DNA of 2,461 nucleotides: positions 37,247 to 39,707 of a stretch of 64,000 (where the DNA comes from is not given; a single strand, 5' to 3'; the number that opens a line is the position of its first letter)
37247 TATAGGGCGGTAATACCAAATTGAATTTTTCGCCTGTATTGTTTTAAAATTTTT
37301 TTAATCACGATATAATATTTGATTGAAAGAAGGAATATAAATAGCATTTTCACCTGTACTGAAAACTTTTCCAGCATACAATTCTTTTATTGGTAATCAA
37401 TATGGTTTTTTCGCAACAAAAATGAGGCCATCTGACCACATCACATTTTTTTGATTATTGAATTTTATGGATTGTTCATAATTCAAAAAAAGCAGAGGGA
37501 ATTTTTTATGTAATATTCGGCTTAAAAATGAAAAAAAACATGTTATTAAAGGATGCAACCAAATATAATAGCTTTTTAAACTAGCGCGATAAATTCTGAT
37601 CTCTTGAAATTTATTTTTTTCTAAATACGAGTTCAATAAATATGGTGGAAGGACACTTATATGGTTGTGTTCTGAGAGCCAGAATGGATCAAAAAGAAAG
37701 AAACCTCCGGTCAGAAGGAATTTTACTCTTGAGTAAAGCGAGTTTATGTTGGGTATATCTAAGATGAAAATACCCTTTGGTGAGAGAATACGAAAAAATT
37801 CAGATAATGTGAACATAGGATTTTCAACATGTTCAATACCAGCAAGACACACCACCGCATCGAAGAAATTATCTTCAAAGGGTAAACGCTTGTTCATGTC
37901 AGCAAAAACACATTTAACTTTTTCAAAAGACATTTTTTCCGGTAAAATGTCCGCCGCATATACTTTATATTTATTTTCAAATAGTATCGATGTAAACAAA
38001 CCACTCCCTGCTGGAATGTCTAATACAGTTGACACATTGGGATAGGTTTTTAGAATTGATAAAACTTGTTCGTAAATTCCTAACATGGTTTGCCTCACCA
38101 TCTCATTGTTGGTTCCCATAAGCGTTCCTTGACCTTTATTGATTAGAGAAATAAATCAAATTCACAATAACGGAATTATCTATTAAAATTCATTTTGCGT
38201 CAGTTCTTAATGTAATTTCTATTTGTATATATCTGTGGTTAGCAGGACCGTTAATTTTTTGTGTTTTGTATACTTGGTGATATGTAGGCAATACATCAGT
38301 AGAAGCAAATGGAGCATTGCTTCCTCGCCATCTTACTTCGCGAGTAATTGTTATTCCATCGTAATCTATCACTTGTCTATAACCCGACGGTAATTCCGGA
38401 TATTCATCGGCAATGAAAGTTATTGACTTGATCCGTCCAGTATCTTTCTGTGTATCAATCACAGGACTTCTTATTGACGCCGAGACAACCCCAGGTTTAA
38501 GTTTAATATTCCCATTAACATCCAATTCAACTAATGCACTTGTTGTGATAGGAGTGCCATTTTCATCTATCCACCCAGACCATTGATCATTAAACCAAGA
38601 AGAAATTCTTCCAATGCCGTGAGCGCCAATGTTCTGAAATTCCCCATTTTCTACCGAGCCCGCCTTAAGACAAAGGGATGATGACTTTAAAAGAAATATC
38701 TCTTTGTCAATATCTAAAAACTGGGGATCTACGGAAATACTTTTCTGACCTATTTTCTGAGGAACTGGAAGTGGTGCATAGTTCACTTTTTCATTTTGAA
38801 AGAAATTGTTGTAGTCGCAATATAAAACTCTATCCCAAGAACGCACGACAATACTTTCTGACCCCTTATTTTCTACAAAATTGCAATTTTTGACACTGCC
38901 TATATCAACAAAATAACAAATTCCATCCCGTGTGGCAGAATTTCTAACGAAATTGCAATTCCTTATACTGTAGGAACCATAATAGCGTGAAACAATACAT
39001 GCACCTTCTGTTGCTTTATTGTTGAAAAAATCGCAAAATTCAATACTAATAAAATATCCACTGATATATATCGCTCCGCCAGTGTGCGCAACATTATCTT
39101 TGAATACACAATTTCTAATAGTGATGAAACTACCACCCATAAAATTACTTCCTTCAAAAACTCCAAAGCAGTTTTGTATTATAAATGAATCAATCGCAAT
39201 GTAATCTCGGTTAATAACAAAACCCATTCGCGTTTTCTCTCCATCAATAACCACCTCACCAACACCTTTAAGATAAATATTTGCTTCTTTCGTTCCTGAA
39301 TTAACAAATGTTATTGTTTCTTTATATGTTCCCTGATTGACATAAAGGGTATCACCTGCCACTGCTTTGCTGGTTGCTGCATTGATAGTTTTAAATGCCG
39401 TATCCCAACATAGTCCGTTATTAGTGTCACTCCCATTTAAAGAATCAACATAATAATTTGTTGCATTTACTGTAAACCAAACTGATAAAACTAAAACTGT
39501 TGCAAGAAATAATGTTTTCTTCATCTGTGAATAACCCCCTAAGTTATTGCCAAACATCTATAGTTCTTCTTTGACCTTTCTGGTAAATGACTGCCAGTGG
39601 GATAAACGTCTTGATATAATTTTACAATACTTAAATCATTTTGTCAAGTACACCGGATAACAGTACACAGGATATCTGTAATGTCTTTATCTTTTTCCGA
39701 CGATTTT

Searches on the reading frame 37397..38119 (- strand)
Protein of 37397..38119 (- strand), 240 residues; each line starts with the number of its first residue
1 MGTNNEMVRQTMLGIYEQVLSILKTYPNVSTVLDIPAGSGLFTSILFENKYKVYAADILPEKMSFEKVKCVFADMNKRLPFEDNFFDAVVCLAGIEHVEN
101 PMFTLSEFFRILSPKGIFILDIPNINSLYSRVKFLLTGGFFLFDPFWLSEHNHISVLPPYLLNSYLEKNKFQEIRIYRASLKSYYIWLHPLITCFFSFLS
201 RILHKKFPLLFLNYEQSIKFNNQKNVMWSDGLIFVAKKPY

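Call 9: search_protein_families(library=pfam, proteins=[window:37397-38119:-], max_evalue=0.001)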
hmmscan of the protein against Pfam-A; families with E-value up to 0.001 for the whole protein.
window:37397-38119:- (240 aa): 6 families
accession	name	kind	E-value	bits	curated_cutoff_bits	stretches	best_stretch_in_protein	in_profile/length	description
PF08241.18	Methyltransf_11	-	3e-15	57.1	21.2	1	33-120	1-95/95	Methyltransferase domain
PF13489.12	Methyltransf_23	-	6.3e-12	46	27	1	22-171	16-159/164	Methyltransferase domain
PF13649.12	Methyltransf_25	-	1.4e-09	38.9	27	1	32-116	1-97/97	Methyltransferase domain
PF13847.12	Methyltransf_31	-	1.8e-07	31.4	27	1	32-124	7-113/145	Methyltransferase domain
PF08242.18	Methyltransf_12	-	1.9e-06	29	30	1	33-118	1-98/98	Methyltransferase domain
PF01209.24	Ubie_methyltran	-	0.00074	19.4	20.1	0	64-119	96-150/233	ubiE/COQ5 methyltransferase family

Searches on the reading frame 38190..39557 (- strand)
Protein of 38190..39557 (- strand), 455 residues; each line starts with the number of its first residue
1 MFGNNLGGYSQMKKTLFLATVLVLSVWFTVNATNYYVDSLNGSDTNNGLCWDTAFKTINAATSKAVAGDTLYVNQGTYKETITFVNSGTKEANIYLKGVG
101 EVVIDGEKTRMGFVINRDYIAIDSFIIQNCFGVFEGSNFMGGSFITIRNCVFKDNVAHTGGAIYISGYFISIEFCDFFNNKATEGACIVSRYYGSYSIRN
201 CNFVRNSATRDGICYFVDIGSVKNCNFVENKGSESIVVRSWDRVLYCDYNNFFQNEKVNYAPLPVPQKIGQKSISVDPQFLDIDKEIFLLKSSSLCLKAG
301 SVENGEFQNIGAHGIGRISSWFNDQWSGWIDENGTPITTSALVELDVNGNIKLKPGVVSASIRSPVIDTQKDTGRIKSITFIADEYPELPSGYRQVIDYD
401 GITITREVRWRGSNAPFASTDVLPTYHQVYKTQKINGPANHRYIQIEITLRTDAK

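Call 9: search_protein_families(library=pfam, proteins=[window:38190-39557:-], max_evalue=0.001)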
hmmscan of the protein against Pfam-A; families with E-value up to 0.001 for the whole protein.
window:38190-39557:- (455 aa): 1 family
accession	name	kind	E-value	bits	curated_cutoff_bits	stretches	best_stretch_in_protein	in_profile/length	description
PF22842.2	Pel9A-like_beta_helix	-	0.00021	20.8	25.2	1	33-95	9-69/370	Pel9A-like, right handed beta helix region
